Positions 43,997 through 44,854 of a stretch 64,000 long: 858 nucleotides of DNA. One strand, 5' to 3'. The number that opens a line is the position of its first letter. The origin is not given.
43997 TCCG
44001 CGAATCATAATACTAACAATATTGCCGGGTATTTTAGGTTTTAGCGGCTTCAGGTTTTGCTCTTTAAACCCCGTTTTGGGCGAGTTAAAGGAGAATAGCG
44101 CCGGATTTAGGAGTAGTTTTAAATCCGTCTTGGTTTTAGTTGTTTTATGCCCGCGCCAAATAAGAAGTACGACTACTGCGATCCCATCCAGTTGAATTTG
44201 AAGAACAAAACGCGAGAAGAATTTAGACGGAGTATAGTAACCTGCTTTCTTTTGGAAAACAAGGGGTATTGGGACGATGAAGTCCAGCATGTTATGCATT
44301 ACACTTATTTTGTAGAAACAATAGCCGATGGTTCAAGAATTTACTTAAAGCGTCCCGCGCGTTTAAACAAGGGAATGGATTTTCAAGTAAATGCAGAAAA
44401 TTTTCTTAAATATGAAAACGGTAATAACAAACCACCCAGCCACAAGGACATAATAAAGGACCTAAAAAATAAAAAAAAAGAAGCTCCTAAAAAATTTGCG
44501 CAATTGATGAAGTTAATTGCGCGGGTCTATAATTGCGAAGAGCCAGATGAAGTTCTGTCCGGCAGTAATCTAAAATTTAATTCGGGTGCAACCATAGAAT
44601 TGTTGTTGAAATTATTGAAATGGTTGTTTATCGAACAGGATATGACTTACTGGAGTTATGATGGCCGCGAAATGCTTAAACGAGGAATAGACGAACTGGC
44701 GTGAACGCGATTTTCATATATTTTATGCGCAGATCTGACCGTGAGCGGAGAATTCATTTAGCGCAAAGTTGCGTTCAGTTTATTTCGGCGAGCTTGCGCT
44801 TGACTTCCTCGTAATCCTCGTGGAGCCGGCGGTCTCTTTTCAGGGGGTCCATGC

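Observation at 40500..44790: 4.2-kb low-GC island bounded by 17-bp imperfect direct repeats, carrying an HTH array, an HTH-HEPN gene and a Dam-type R-M pair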

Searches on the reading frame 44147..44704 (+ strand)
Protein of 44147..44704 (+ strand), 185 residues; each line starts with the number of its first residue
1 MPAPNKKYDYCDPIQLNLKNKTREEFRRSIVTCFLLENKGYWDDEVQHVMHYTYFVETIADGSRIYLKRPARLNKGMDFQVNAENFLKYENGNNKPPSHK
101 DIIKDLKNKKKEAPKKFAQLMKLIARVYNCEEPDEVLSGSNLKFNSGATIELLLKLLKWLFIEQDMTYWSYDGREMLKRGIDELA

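Call 7: search_protein_families(library=pfam, proteins=[window:44147-44704:+], max_evalue=0.1)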
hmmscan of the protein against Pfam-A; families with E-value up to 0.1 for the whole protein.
window:44147-44704:+ (185 aa): 0 families

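Call 8: search_protein_families(library=padloc, proteins=[window:44147-44704:+], max_evalue=0.1)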
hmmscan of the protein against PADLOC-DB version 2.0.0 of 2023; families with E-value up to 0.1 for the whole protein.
window:44147-44704:+ (185 aa): 0 families

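Call 26: search_protein_families(library=ncbifam, proteins=[window:44147-44704:+], max_evalue=0.1)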
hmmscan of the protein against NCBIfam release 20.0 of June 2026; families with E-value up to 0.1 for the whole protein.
window:44147-44704:+ (185 aa): 0 families
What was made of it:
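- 44147..44704 (+): EQD185: a 185-aa member of an unnamed family associated with Dam methylases (motif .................). It is divergent from the nuclease gene. No Pfam, NCBIfam or PADLOC hit (calls 7, 8, 26).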

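Call 27: search_protein_families(library=phrogs, proteins=[window:44147-44704:+], max_evalue=0.1)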
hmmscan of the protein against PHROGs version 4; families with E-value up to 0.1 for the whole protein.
window:44147-44704:+ (185 aa): 1 family
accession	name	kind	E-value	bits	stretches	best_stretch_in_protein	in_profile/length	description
phrog_11668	-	unknown function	0.014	16.1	1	93-173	60-144/202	-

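Call 29: search_solved_structures(query=window:44147-44704:+, max_evalue=10)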
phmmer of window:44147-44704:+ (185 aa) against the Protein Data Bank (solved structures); distinct sequences matched with E-value up to 10: 1.
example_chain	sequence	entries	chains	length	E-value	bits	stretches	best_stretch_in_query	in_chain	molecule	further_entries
3n3u_A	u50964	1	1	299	0.17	15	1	42-133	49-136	Adenosine monophosphate-protein transferase ibpA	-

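Call 37: search_protein_representatives(protein=window:44147-44704:+)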
Query: 185 residues. Proteins with E-value up to 0.001 (for the whole library): 371; up to 1e-10: 205; up to 1e-30: 14. The best 150 are listed.
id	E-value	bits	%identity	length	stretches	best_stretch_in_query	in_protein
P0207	4.0e-54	199.6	53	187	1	13-184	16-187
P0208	5.1e-49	183.0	53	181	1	13-184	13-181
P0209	3.3e-36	141.2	49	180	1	15-181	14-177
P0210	1.0e-35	139.6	44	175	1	22-182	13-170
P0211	3.3e-35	137.9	52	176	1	50-181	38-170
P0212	2.1e-34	135.3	100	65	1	121-185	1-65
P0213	3.9e-33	131.2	46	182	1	15-183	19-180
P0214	7.0e-33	130.4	44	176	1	18-183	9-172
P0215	9.7e-33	129.9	40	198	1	17-181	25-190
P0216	1.1e-32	129.7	46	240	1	15-182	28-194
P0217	1.3e-32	129.5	44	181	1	20-184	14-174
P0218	1.8e-31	125.8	43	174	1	14-181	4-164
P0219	4.6e-31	124.4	52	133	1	6-136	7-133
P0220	1.0e-30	123.3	46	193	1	13-182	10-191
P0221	3.0e-30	121.8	43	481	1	17-181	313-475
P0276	1.7e-23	99.8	41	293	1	50-183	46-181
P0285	1.7e-22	96.5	39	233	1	14-182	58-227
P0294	6.6e-21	91.3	38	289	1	21-179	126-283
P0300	6.6e-20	88.1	40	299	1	21-181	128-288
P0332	1.6e-17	80.3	40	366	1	14-175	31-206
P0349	1.3e-15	74.0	39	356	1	47-175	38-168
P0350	1.5e-15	73.9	38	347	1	22-176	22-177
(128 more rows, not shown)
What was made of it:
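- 44147..44704 (+): 371 representative clusters, mostly about 175-185 aa (call 37).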

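Call 38: search_protein_families(library=pfam, proteins=[P0221, P0332, P0349, P0350, P0276, P0294, P0300, P0216, P0285, P0207], max_evalue=0.01)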
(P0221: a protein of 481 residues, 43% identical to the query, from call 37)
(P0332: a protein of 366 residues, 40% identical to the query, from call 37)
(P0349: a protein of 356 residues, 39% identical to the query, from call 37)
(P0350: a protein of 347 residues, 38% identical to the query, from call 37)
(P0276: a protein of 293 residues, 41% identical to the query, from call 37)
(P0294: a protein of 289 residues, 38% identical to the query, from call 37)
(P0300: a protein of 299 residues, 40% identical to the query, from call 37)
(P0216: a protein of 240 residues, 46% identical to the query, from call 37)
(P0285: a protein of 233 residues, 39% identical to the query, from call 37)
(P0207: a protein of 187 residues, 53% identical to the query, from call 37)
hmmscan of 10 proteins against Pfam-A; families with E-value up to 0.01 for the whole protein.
P0221 (481 aa): 1 family
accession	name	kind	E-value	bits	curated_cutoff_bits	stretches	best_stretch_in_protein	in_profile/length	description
PF02086.21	MethyltransfD12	-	5e-64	216.9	22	1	15-281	1-253/253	D12 class N6 adenine-specific DNA methyltransferase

P0332 (366 aa): 0 families

P0349 (356 aa): 1 family
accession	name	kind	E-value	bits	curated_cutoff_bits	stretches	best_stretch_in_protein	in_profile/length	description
PF09195.17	Endonuc-BglII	-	2e-05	24.8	26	1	297-343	75-121/163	Restriction endonuclease BglII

P0350 (347 aa): 0 families

P0276 (293 aa): 0 families

P0294 (289 aa): 0 families

P0300 (299 aa): 0 families

P0216 (240 aa): 0 families

P0285 (233 aa): 0 families

P0207 (187 aa): 0 families
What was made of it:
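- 44147..44704 (+): Fused to a D12 methylase in P0221 (call 38).
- A Dam-EQD fusion exists (call 38).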

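Call 43: find_homologous_proteins(query=window:44147-44704:+)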
Query window:44147-44704:+ (185 aa): 99 proteins with E <= 0.001 among 222 candidates.
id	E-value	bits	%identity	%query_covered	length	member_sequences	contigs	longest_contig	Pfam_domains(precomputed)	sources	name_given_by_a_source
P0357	3.0e-122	423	100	100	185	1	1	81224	-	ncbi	ncbi:MAG: DNA adenine methylase [Candidatus Micrarchaeia archaeon]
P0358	2.3e-71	257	62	100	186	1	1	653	-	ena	-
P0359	1.6e-60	222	58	92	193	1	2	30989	-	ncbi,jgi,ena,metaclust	metaclust:\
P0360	1.9e-58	215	53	99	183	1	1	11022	-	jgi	jgi:hypothetical protein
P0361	2.0e-58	215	57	91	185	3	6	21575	-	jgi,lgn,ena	-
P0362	5.1e-58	214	58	92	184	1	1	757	-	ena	-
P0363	5.8e-58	214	57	100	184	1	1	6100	-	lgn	-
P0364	8.8e-58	213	59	91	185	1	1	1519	-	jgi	jgi:hypothetical protein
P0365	1.0e-56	210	53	99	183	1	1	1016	-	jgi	jgi:hypothetical protein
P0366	7.4e-56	207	56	89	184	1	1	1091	-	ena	-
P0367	6.5e-55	204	53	92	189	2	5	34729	-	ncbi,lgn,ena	-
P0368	3.8e-54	201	56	98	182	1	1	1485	-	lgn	-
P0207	1.3e-53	200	54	91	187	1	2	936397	-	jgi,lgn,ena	jgi:hypothetical protein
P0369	9.7e-52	194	54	100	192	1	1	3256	-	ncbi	ncbi:MAG: DNA adenine methylase [Candidatus Woesearchaeota archaeon]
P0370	4.1e-51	191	54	92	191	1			-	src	-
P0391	8.1e-40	155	48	91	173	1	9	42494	-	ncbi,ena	-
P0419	1.4e-32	131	41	92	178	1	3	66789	-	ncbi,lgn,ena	-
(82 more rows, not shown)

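Call 45: find_encoding_contigs(protein=P0207, flank=6000, max_places=2)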
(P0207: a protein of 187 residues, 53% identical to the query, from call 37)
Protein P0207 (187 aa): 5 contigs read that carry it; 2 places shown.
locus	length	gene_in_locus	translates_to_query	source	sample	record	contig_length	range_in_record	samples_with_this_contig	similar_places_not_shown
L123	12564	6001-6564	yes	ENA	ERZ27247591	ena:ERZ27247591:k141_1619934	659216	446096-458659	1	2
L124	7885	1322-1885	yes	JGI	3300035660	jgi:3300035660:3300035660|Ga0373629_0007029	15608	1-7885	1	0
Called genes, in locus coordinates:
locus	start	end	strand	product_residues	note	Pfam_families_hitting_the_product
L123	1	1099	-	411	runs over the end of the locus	PF00082:Peptidase_S8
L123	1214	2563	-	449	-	PF01411:tRNA-synt_2c, PF07973:tRNA_SAD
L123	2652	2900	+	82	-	PF03144:GTP_EFTU_D2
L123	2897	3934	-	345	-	PF05559:DUF763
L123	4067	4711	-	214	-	PF00730:HhH-GPD, PF00633:HHH (weak)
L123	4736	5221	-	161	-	-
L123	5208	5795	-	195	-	PF01909:NTP_transf_2 (weak), PF18765:Polbeta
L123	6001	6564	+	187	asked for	-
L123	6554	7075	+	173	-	-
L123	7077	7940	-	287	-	PF02086:MethyltransfD12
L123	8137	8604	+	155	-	-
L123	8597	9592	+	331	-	PF01841:Transglut_core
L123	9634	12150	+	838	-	PF01411:tRNA-synt_2c, PF07973:tRNA_SAD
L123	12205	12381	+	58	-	-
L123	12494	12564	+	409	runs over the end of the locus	PF00155:Aminotran_1_2, PF12897:Asp_aminotransf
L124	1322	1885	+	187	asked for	-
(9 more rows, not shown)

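Call 47: predict_structure(alignment_id=A1)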
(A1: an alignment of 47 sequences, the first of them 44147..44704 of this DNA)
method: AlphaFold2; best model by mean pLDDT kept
length: 185 residues; sequences in the alignment: 47
mean_pLDDT: 95.3   pTM: 0.90
mean pLDDT of the five models: 95.3, 95.2, 95.2, 95.1, 95.0
residues with pLDDT >= 90: 170; 70-90: 14; 50-70: 1; < 50: 0
segments of 3 or more residues with pLDDT < 50: none
pLDDT, mean of each block of 10 residues (from residue 1): 85 95 95 96 96 98 97 89 98 96 98 98 98 97 98 98 92 93 95
secondary structure, 60 per line:
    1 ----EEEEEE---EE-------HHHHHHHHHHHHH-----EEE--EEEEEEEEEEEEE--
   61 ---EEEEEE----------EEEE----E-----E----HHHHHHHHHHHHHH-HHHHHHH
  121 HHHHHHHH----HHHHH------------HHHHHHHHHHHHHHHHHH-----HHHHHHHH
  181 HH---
elements in order: E5-10 H23-35 E41-43 E46-58 E64-69 E80-83 H99-112 H114-128 H133-137 H150-167 H173-182
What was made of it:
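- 44147..44704 (+): AF2 pLDDT 95.3 (call 47).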

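Call 55: find_encoding_contigs(protein=P0419, flank=5000, max_places=2)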
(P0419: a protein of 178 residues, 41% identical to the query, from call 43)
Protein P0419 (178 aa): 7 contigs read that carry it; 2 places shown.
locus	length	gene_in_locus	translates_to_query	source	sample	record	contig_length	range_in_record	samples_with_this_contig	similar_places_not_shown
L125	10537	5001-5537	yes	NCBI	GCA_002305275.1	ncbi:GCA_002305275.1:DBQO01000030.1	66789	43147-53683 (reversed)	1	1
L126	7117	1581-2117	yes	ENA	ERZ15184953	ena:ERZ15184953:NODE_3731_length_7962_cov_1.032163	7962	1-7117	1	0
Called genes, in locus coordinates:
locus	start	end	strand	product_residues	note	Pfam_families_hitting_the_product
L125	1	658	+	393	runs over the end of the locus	PF17785:PUA_3, PF10672:Methyltrans_SAM, PF03602:Cons_hypoth95, PF05175:MTS (weak)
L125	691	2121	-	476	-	PF19583:ODP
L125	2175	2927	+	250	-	-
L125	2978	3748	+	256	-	-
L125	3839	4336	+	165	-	PF10601:zf-LITAF-like (faint)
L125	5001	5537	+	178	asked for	-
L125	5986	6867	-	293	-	PF01555:N6_N4_Mtase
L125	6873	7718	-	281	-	PF04556:DpnII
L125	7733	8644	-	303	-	PF02086:MethyltransfD12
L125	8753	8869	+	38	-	-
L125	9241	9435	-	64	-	-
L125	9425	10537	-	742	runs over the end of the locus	PF07715:Plug, PF00593:TonB_dep_Rec_b-barrel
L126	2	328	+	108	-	?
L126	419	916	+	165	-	PF10601:zf-LITAF-like (faint)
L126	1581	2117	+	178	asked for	-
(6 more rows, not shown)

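Call 56: find_encoding_contigs(protein=P0391, flank=5000, max_places=2)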
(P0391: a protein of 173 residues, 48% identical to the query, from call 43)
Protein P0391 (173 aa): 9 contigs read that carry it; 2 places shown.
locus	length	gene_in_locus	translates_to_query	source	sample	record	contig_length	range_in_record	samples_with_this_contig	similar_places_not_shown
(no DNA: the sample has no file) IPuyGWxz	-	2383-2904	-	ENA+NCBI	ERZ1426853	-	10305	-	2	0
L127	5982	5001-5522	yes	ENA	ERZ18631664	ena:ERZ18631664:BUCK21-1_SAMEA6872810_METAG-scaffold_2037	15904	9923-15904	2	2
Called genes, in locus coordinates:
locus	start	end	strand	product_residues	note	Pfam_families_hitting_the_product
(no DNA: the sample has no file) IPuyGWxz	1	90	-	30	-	?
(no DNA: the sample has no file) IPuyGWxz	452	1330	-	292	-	PF01555:N6_N4_Mtase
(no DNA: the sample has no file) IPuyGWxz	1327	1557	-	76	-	-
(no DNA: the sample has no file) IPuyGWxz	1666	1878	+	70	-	PF13560:HTH_31, PF12844:HTH_19, PF01381:HTH_3, PF13443:HTH_26 (weak)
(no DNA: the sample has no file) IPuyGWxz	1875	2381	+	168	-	-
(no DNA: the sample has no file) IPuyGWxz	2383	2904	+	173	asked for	-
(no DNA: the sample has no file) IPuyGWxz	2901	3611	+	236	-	-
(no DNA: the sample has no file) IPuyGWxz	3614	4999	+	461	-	-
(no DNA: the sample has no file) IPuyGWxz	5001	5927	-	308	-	PF02086:MethyltransfD12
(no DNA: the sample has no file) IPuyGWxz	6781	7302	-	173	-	-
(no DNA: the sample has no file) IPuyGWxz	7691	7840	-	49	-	-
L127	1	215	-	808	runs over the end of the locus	PF00676:E1_dh, PF02779:Transket_pyr, PF02780:Transketolase_C, PF17147:PFOR_II (weak)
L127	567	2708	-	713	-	PF13176:TPR_7 (faint), PF23914:TPR_CcmH_CycH (faint), PF23300:HEAT_Nup120 (faint), PF13174:TPR_6 (faint), PF13428:TPR_14 (faint), PF12895:ANAPC3 (faint), PF13424:TPR_12 (faint), PF07719:TPR_2 (weak), +6 more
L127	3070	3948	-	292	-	PF01555:N6_N4_Mtase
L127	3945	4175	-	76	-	-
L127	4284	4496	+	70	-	PF13560:HTH_31, PF12844:HTH_19, PF01381:HTH_3, PF13443:HTH_26 (weak)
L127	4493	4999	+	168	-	-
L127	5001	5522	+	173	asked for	-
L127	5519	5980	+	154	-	?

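Call 71: find_related_loci(query=A1, collection=viral_contigs, flank=6000)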
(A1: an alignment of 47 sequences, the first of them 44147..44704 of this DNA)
Query A1 (185 aa) in viral_contigs; peptide patterns used: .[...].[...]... (x = any residue, [..] = any of these).
112 stretches matched a pattern; 23 encode a relative of the query (tblastn E <= 1e-3); 23 distinct loci.
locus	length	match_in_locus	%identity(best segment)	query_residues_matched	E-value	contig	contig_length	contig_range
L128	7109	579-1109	55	3-183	5e-58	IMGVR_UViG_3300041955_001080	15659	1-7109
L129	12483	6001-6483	41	22-184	2e-36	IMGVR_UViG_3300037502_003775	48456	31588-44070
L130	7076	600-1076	42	23-184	1e-36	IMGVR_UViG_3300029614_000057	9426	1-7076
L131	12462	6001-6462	42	22-176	4e-34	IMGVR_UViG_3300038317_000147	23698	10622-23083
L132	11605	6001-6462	42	22-176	4e-34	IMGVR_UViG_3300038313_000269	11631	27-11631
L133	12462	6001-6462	41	22-176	3e-33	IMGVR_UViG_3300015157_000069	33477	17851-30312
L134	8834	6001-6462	40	22-176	9e-33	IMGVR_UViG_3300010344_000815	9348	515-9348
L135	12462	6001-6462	45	22-176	6e-34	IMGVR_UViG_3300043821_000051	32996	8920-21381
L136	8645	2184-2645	40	22-176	9e-32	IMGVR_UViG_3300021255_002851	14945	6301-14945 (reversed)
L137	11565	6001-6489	39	14-176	2e-31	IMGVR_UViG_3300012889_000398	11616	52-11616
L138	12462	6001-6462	40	22-176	2e-31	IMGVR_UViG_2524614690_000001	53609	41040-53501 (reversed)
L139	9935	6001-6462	39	22-176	6e-31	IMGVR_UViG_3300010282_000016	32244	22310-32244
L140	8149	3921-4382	38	22-176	5e-30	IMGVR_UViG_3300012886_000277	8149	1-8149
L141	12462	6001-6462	38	22-176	8e-30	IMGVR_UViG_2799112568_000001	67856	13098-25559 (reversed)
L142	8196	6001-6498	40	15-181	3e-29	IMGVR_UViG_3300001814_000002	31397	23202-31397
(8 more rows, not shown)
